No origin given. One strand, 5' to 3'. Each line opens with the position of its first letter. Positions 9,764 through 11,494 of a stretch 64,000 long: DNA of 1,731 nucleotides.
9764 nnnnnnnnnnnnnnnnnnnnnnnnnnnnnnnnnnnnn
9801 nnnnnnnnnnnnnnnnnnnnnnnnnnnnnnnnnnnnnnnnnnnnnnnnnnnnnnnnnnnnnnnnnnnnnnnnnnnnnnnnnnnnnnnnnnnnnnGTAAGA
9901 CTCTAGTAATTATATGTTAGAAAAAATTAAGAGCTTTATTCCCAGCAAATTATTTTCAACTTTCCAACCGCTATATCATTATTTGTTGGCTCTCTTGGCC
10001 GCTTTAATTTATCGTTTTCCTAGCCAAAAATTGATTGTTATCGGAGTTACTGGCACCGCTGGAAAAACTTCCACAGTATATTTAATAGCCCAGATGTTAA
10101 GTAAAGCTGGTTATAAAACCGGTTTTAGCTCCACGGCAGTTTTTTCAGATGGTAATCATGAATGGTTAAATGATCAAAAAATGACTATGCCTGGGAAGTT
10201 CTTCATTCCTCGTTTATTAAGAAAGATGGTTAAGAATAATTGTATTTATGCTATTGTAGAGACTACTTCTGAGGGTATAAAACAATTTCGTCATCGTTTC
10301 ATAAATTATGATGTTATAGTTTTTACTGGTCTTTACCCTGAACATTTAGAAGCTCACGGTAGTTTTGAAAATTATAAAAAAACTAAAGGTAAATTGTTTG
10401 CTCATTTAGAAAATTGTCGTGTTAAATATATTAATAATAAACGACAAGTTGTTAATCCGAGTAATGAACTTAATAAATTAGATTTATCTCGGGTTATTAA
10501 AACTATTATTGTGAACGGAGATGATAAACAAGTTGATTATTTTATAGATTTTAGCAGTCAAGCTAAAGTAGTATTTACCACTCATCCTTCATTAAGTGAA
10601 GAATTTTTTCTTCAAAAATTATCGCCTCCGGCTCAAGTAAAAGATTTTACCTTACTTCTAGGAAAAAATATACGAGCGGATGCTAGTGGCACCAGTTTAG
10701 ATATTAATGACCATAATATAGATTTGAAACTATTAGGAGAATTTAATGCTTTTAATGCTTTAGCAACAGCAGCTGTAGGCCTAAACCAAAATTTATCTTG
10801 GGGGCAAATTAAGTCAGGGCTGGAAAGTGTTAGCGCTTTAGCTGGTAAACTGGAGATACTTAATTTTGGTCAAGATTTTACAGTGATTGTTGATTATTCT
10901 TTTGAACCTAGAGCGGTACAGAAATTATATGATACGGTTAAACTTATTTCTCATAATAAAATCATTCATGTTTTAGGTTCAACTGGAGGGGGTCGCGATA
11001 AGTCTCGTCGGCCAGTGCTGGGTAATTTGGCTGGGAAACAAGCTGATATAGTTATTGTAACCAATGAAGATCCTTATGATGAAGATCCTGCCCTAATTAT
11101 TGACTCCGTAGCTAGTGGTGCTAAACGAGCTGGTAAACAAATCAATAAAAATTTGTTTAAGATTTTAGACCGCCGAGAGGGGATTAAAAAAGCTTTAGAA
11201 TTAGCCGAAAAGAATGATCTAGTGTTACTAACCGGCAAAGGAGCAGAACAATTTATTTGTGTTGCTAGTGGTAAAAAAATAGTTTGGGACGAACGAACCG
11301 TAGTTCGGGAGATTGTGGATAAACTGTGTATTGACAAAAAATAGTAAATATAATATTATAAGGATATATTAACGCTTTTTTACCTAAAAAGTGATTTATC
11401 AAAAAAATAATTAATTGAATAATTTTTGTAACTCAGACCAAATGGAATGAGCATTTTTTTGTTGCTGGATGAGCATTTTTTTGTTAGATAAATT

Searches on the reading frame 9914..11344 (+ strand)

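Call 10: search_protein_families(library=pfam, proteins=[window:9914-11344:+], max_evalue=0.01)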
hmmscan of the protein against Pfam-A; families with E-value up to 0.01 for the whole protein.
window:9914-11344:+ (476 aa): 3 families
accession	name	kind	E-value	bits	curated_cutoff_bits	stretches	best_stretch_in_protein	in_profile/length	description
PF08245.18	Mur_ligase_M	-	2.4e-34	119.5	24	2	45-216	1-164/200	Mur ligase middle domain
PF02875.26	Mur_ligase_C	-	2e-20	74.4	28.4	1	314-443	4-127/127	Mur ligase, glutamate ligase domain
PF01113.26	DapB_N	-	0.0044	17.6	25.6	0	318-384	64-123/124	Dihydrodipicolinate reductase, N-terminus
